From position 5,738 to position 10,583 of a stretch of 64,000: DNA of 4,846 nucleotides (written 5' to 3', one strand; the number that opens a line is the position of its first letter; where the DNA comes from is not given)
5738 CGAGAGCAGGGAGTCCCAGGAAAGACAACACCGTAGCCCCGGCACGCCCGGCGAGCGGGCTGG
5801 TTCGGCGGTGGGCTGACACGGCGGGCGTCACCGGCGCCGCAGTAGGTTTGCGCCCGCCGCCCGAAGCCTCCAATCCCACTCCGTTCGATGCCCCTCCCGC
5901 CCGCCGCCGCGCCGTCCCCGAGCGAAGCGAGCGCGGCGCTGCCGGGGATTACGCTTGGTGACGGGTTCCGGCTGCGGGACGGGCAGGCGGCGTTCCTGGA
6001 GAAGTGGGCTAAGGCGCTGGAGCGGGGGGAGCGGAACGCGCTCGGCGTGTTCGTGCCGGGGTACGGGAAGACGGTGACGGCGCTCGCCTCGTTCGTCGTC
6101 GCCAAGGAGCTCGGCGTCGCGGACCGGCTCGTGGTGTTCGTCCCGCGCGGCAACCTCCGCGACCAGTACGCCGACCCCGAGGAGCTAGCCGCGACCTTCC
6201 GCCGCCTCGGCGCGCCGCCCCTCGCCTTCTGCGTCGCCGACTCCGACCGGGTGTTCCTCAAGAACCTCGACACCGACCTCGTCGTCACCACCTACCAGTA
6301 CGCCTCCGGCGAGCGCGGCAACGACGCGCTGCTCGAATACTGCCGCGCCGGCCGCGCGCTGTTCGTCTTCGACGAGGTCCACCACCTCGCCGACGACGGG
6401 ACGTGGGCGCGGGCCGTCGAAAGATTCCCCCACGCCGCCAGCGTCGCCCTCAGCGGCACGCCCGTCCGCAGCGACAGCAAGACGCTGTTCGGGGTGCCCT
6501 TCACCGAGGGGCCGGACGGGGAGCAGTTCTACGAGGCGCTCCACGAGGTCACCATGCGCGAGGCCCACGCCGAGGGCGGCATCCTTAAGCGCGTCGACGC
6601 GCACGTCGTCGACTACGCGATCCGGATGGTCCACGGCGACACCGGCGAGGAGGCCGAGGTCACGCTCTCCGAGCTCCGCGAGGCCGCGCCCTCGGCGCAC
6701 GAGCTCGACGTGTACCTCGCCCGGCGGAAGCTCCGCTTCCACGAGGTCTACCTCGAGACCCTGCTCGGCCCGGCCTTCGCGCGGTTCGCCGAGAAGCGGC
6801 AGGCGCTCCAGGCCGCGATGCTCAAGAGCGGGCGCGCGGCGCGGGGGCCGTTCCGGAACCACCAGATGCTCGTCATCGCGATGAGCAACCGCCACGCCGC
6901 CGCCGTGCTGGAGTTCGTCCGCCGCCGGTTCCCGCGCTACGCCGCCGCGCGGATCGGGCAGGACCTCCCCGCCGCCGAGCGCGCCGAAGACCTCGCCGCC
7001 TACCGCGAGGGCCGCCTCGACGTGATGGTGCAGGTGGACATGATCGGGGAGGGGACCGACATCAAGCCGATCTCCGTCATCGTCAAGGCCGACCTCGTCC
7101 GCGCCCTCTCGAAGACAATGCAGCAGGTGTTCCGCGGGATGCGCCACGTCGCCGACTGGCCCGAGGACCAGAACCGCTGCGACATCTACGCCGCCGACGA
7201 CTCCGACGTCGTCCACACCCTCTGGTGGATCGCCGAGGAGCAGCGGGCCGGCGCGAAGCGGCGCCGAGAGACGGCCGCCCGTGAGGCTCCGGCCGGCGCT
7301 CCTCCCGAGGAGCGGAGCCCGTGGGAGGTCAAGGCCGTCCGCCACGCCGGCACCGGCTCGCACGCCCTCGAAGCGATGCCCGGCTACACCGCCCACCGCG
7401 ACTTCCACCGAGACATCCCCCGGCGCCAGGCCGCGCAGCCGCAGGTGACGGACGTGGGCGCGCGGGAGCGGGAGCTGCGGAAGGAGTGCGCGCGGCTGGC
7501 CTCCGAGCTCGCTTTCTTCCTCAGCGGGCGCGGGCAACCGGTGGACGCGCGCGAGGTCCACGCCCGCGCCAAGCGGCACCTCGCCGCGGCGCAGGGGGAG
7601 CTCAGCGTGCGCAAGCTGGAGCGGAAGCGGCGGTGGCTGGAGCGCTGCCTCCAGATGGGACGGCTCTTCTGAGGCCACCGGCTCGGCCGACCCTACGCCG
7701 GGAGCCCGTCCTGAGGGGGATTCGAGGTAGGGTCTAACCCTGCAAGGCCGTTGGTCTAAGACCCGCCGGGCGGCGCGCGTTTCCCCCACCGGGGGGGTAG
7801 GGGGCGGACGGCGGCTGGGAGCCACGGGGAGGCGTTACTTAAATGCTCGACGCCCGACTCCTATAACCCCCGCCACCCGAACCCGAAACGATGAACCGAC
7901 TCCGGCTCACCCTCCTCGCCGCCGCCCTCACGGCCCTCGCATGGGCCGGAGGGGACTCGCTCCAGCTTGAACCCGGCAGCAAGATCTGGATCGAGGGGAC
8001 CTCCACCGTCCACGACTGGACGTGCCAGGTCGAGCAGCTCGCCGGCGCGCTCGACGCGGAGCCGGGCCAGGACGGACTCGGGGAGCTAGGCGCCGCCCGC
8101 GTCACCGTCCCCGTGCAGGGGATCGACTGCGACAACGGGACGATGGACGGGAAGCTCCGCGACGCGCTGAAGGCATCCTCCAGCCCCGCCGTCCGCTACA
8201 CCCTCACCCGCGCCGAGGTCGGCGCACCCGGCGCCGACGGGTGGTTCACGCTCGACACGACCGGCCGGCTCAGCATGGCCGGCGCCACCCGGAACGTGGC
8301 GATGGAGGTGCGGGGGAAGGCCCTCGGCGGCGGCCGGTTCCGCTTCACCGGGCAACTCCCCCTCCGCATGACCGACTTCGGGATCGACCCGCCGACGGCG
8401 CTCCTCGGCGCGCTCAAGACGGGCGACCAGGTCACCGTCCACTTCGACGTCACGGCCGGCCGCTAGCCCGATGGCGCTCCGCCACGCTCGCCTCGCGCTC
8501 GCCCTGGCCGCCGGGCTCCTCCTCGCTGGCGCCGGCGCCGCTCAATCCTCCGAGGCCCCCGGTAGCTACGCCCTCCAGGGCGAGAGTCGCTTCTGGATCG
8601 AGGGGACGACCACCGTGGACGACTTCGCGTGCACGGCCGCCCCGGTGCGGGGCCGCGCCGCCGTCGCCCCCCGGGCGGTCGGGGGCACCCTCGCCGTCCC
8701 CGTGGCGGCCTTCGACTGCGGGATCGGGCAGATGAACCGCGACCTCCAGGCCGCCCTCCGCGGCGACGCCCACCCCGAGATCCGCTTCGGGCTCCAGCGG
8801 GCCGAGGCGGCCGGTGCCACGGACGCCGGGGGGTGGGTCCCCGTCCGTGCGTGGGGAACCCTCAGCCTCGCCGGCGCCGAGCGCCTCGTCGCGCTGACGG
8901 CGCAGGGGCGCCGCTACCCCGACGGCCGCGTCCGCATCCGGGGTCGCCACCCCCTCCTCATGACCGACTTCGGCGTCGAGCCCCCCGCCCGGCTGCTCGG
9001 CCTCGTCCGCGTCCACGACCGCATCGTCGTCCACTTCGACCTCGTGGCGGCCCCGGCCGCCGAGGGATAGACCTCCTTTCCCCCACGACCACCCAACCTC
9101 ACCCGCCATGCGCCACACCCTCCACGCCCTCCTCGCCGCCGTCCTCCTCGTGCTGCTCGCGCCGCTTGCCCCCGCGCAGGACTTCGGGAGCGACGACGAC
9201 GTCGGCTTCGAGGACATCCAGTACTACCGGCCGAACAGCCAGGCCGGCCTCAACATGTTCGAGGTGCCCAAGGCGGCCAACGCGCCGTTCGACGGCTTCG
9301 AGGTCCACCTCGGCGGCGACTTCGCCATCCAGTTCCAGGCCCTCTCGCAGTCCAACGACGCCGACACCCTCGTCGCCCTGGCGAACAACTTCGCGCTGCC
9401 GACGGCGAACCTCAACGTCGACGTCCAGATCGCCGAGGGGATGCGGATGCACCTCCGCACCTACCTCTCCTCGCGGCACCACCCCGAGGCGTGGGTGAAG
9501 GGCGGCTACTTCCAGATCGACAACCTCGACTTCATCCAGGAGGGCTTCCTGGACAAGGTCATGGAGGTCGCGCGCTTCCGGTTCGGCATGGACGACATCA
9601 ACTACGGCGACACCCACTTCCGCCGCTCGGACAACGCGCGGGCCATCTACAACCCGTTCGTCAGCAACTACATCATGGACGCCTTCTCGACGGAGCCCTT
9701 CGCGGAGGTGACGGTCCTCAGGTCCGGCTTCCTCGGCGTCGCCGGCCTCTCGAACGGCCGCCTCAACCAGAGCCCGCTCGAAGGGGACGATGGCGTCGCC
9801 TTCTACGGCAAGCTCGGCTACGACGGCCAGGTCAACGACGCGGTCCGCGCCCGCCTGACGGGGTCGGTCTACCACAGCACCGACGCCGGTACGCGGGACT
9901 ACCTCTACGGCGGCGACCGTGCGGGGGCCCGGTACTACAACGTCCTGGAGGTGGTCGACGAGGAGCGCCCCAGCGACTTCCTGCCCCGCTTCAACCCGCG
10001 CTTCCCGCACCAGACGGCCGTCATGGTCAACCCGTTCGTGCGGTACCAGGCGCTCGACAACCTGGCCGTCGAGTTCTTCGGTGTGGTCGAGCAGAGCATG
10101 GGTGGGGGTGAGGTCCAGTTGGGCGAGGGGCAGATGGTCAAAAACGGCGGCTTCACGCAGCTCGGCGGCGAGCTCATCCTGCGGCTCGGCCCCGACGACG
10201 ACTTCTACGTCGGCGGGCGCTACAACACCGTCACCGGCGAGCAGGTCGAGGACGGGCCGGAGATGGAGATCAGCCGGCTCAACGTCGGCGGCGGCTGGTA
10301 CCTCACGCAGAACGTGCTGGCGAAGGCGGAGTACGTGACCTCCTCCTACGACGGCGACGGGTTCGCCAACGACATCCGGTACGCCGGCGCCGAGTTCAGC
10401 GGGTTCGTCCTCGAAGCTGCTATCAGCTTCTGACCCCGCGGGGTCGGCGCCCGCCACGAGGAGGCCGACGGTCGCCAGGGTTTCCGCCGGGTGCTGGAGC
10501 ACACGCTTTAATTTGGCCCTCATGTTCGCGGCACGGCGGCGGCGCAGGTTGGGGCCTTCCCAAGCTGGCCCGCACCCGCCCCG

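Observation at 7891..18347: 12-gene same-strand envelope cluster joining YceI pair, three OM proteins, a pseudo-receiver regulator and an Asp23/AmaP module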

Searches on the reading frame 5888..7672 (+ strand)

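Call 5: search_protein_families(library=pfam, max_evalue=0.01, proteins=[window:5888-7672:+])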
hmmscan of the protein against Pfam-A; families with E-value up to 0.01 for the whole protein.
window:5888-7672:+ (594 aa): 4 families
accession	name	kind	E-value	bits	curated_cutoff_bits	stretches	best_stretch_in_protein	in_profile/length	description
PF04851.21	ResIII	-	3.1e-18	66.7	22.5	1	27-194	2-164/164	Type III restriction enzyme, res subunit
PF00271.37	Helicase_C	-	7e-10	39.6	23.5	1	323-420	14-109/110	Helicase conserved C-terminal domain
PF18766.7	SWI2_SNF2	-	3.1e-06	27.4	26.7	1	56-253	26-200/221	SWI2/SNF2 ATPase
PF00270.35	DEAD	-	1.3e-05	25.4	26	1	44-193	11-161/167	DEAD/DEAH box helicase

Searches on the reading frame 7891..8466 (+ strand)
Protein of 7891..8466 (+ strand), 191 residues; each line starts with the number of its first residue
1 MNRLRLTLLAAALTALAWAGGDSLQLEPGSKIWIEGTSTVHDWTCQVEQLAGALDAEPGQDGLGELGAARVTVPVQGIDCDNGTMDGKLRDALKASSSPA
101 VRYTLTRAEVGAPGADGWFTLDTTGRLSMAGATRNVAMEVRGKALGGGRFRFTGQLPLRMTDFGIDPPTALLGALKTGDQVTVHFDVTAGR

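Call 4: search_protein_families(library=pfam, max_evalue=0.01, proteins=[window:7891-8466:+])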
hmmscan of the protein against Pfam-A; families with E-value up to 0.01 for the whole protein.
window:7891-8466:+ (191 aa): 1 family
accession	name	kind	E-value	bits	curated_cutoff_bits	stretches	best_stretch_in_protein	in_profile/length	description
PF04264.18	YceI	-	2.4e-14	54.4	23.7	1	42-189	21-150/150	YceI-like domain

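Call 6: search_protein_families(library=ncbifam, max_evalue=0.01, proteins=[window:7891-8466:+])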
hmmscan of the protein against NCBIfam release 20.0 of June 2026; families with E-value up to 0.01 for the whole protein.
window:7891-8466:+ (191 aa): 0 families

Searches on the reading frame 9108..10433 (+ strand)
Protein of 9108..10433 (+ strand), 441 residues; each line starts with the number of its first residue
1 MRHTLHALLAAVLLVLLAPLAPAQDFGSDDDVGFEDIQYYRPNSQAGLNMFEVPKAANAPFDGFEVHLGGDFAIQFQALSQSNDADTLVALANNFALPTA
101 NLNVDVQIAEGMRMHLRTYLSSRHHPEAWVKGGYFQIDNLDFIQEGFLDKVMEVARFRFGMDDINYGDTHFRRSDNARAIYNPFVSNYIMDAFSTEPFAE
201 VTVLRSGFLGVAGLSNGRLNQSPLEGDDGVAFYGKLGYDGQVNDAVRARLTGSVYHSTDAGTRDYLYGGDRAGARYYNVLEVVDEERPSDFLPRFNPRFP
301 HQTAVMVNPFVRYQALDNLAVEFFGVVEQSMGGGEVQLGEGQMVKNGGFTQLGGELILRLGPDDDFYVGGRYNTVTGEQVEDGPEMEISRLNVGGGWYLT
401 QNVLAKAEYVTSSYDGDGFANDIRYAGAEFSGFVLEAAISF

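Call 4: search_protein_families(library=pfam, max_evalue=0.01, proteins=[window:9108-10433:+])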
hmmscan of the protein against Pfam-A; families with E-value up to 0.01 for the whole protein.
window:9108-10433:+ (441 aa): 0 families

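Call 6: search_protein_families(library=ncbifam, max_evalue=0.01, proteins=[window:9108-10433:+])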
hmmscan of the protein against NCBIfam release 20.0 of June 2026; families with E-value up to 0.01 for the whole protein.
window:9108-10433:+ (441 aa): 0 families

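Call 17: find_homologous_proteins(query=window:9108-10433:+, max_evalue=0.00001)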
Query window:9108-10433:+ (441 aa): 6514 proteins with E <= 0.00001 among 8000 candidates; the best 120 are listed.
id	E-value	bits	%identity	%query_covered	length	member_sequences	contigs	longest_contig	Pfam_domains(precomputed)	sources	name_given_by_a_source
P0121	8.8e-296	999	100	100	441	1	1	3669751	-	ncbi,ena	-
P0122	1.9e-228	777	79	98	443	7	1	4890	-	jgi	jgi:hypothetical protein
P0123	3.5e-228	776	80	94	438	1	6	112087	-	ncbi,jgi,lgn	jgi:hypothetical protein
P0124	1.2e-222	758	84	89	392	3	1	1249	-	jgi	jgi:hypothetical protein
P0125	2.9e-222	757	79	97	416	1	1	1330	-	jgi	jgi:hypothetical protein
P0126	2.8e-219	747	78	94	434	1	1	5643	-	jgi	jgi:hypothetical protein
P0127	1.7e-216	737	80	92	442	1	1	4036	-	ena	-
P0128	1.9e-216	737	77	95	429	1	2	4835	-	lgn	-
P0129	3.9e-210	717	77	92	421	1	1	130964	-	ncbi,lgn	-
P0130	7.6e-208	709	75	93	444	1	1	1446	-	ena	-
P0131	1.3e-205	702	72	97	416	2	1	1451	-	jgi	jgi:hypothetical protein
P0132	1.9e-198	678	73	92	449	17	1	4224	-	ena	-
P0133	1.7e-195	668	68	100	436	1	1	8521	-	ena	-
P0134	3.2e-194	664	71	92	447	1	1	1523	-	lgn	-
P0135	4.2e-193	660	73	92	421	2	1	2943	-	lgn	-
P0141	8.6e-188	643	71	92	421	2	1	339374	-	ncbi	ncbi:MAG: hypothetical protein Rubg2KO_13160 [Rubricoccaceae bacterium]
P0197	6.3e-163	561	60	100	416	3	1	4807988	-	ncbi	-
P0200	1.4e-162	560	62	99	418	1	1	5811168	-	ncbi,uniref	ncbi:hypothetical protein AB9P05_01650 [Roseivirga sp. BDSF3-8]|uniref:hypothetical protein n=1 Tax=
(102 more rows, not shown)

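Call 18: find_encoding_contigs(protein=P0197, flank=6000, max_places=2)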
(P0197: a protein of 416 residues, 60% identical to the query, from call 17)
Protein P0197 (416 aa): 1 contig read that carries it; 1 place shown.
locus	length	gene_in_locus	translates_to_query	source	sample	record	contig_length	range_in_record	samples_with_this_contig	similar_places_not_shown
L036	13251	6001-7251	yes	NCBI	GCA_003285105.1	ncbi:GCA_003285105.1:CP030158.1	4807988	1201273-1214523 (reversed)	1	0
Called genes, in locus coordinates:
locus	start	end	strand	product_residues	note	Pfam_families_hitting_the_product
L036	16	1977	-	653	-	PF02518:HATPase_c, PF00204:DNA_gyraseB, PF01751:Toprim, PF00986:DNA_gyraseB_C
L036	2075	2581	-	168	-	-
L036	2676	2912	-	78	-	-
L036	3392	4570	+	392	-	PF01520:Amidase_3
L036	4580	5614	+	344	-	PF00022:Actin, PF06723:MreB_Mbl, PF14450:FtsA (faint), PF25229:Salactin, PF25216:Volactin (weak)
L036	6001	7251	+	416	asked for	-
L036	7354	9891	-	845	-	PF03176:MMPL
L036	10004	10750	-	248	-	PF11249:DUF3047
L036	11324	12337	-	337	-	-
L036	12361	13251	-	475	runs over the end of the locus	PF14052:Caps_assemb_Wzi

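Call 19: find_encoding_contigs(protein=P0141, flank=6000, max_places=2)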
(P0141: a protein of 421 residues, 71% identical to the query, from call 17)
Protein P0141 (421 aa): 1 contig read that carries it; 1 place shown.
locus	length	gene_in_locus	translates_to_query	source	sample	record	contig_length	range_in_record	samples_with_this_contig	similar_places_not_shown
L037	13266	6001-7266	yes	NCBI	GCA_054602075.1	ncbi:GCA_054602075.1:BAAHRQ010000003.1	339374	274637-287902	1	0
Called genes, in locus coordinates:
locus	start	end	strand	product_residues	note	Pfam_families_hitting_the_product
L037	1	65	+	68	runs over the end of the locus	PF05545:FixQ (weak)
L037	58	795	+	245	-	PF14715:FixP_N, PF00034:Cytochrom_C (weak), PF13442:Cytochrome_CBB3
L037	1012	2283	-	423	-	PF18962:Por_Secre_tail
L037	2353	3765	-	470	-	-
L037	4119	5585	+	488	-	PF12801:Fer4_5, PF13746:Fer4_18, PF12838:Fer4_7 (faint), PF13187:Fer4_9 (faint), PF13237:Fer4_10 (faint), PF13534:Fer4_17 (faint), PF11614:FixG_C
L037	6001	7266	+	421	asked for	-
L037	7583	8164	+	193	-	PF04264:YceI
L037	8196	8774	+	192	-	PF04264:YceI (weak)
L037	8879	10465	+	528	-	PF24923:ATP-grasp_IQCH, PF18105:PGM1_C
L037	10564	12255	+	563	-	PF02690:Na_Pi_cotrans, PF01895:PhoU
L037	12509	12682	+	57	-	-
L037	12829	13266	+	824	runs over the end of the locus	PF00403:HMA (weak), PF00122:E1-E2_ATPase, PF00702:Hydrolase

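Call 20: find_encoding_contigs(protein=P0200, flank=6000, max_places=2)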
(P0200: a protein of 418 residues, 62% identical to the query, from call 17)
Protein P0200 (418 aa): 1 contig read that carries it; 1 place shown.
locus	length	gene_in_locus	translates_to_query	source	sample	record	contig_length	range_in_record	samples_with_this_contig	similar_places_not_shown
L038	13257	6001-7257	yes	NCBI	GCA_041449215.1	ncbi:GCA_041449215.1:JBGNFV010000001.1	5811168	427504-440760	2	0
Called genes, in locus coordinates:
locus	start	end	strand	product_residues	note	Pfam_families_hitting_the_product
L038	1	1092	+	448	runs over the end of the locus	PF02518:HATPase_c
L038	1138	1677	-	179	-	-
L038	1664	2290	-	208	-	-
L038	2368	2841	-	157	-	-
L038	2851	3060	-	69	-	-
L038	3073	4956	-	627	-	-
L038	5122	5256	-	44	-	-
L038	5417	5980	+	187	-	PF04264:YceI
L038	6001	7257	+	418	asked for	-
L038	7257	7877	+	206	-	PF04264:YceI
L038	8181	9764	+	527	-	PF00916:Sulfate_transp, PF01740:STAS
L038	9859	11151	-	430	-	PF13581:HATPase_c_2 (faint), PF00512:HisKA (weak), PF02518:HATPase_c, PF14501:HATPase_c_5 (weak)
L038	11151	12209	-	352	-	PF13581:HATPase_c_2, PF07228:SpoIIE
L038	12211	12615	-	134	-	PF13581:HATPase_c_2, PF02518:HATPase_c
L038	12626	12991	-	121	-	PF01740:STAS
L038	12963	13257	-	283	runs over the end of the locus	PF14361:RsbRD_N, PF01740:STAS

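Call 70: predict_structure(alignment_id=A4)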
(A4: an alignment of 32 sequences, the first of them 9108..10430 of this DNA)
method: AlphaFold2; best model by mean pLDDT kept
length: 441 residues; sequences in the alignment: 32
mean_pLDDT: 79.8   pTM: 0.79
mean pLDDT of the five models: 79.8, 71.7, 71.1, 70.1, 66.5
residues with pLDDT >= 90: 139; 70-90: 196; 50-70: 82; < 50: 24
segments of 3 or more residues with pLDDT < 50: 17-37
pLDDT, mean of each block of 10 residues (from residue 1): 67 54 34 47 75 56 80 89 92 75 84 82 64 85 86 88 67 64 77 74 86 76 69 88 90 86 58 74 76 73 89 94 92 86 92 94 93 94 94 95 93 94 92 92 84
secondary structure, 60 per line:
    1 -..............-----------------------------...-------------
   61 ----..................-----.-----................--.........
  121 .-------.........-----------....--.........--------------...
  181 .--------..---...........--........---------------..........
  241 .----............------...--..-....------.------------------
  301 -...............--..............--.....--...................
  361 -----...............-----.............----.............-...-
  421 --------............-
elements in order: H2-15 E65-82 E94-109 E112-121 E129-137 H149-152 E155-163 H178-181 E195-205 E208-215 E231-241 E246-257 H272-275 E302-316 E319-332 E335-339 E342-360 E366-380 E386-398 E403-415 E429-440

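Call 72: fold_search(model_id=the predicted structure, library=pdb)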
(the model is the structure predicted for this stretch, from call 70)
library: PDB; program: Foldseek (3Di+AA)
matches with E <= 10: 843; with E <= 0.001: 283
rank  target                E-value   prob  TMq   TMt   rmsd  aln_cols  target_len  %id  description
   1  6ehe                  1.4e-11  1.00  0.49  0.67   6.4       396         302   11  OmpTdeltaL8 (loop L8 deletion mutant of OmpT), an outer membrane protein of Vibrio cholerae (released 2018-04-25)
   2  5oyk                  2.5e-11  1.00  0.46  0.60   8.6       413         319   10  Outer-membrane expressed OmpT of Vibrio cholerae (released 2018-04-25)
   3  6ehd                  7.8e-11  1.00  0.47  0.62   7.2       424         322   10  OmpT (in-vitro folded), an outer membrane protein of Vibrio cholerae (released 2018-04-25)
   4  9j9o_A                1.7e-10  1.00  0.48  0.59   8.1       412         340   10  artificial dinuclear Zn-bound metalloprotein 1 (D1:2Zn) (released 2025-07-02)
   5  6rcp_A                1.7e-10  1.00  0.47  0.57   7.8       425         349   13  Crystal structure of the OmpK36 clinical isolate ST258 from Klebsiella pneumonia (released 2019-09-11)
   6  5nup_A                2.1e-10  1.00  0.50  0.61   6.9       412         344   13  Structural basis for maintenance of bacterial outer membrane lipid asymmetry (released 2017-10-25)
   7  6eus_A                2.3e-10  1.00  0.52  0.65   7.1       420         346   12  Crystal structure of the outer membrane channel DcaP of Acinetobacter baumannii (released 2018-11-14)
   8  3fyx                  2.5e-10  1.00  0.48  0.59   7.7       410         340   10  The Structure of OmpF porin with a synthetic dibenzo-18-crown-6 as modulator (released 2009-06-30)
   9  8pyz_E                2.7e-10  1.00  0.48  0.59   7.5       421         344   14  Structure of Ompk36GD from Klebsiella pneumonia, solved at wavelength 4.13 A (released 2023-10-25)
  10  1hxt                  3.0e-10  1.00  0.44  0.54   9.2       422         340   10  OMPF PORIN MUTANT NQAAA (released 2001-06-06)
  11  5nxn_A                3.1e-10  1.00  0.45  0.55   8.5       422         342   12  Structure of a L5-deletion mutant of Providencia stuartii Omp-Pst1 (released 2018-02-21)
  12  9j9n_A                3.5e-10  1.00  0.49  0.62   7.3       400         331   11  artificial mononuclear Zn-bound metalloprotein 2 (M2:Zn) (released 2025-07-02)
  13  6ehf                  5.9e-10  1.00  0.47  0.62   8.0       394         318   10  OmpT (in-vitro folded), an outer membrane protein Vibrio cholerae (trimer form) (released 2018-04-25)
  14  1osm_A                6.6e-10  1.00  0.47  0.58   7.4       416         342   13  OSMOPORIN (OMPK36) FROM KLEBSIELLA PNEUMONIAE (released 1999-07-26)
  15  9j9p                  6.9e-10  1.00  0.48  0.60   8.4       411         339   12  artificial mononuclear Zn-bound metalloprotein 3 (M3:Zn) (released 2025-07-02)
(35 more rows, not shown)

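Call 77: find_encoding_contigs(protein=P0123, flank=8000, max_places=2)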
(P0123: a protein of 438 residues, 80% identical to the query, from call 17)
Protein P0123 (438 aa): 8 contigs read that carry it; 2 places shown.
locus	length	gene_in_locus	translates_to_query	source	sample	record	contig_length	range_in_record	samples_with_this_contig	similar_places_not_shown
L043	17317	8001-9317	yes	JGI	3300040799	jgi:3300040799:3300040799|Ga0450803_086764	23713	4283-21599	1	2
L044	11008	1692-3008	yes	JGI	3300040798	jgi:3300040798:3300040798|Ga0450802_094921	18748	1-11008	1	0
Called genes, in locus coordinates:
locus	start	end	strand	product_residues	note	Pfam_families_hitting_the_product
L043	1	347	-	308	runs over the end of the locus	PF00582:Usp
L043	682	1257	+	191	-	PF13505:OMP_b-brl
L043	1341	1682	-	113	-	-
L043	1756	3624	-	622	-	PF00144:Beta-lactamase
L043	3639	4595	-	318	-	PF02517:Rce1-like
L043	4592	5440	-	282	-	PF20181:DUF6544, PF21900:DUF6920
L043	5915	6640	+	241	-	PF03544:TonB_C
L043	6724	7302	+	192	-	PF04264:YceI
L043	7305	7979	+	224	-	PF04264:YceI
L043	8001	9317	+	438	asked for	-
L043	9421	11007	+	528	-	PF24923:ATP-grasp_IQCH, PF18105:PGM1_C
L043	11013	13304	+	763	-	PF00324:AA_permease, PF13520:AA_permease_2, PF21555:CCC_C_1st_pro, PF21554:CCC_C_2nd_pro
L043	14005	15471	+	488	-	PF21269:TreT_GT1, PF13692:Glyco_trans_1_4, PF20706:GT4-conflict (weak), PF00534:Glycos_transf_1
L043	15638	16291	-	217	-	PF00072:Response_reg, PF08281:Sigma70_r4_2, PF00196:GerE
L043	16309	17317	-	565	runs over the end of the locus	PF00989:PAS, PF08448:PAS_4 (weak), PF13188:PAS_8 (weak), PF13426:PAS_9, PF07730:HisKA_3, PF13581:HATPase_c_2 (weak), PF02518:HATPase_c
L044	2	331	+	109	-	?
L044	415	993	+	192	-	PF04264:YceI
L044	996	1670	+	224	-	PF04264:YceI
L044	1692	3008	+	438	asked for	-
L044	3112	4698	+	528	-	PF24923:ATP-grasp_IQCH, PF18105:PGM1_C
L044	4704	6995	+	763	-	PF00324:AA_permease, PF13520:AA_permease_2, PF21555:CCC_C_1st_pro, PF21554:CCC_C_2nd_pro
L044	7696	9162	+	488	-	PF21269:TreT_GT1, PF13692:Glyco_trans_1_4, PF20706:GT4-conflict (weak), PF00534:Glycos_transf_1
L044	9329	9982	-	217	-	PF00072:Response_reg, PF08281:Sigma70_r4_2, PF00196:GerE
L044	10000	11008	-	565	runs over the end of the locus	PF00989:PAS, PF08448:PAS_4 (weak), PF13188:PAS_8 (weak), PF13426:PAS_9, PF07730:HisKA_3, PF13581:HATPase_c_2 (weak), PF02518:HATPase_c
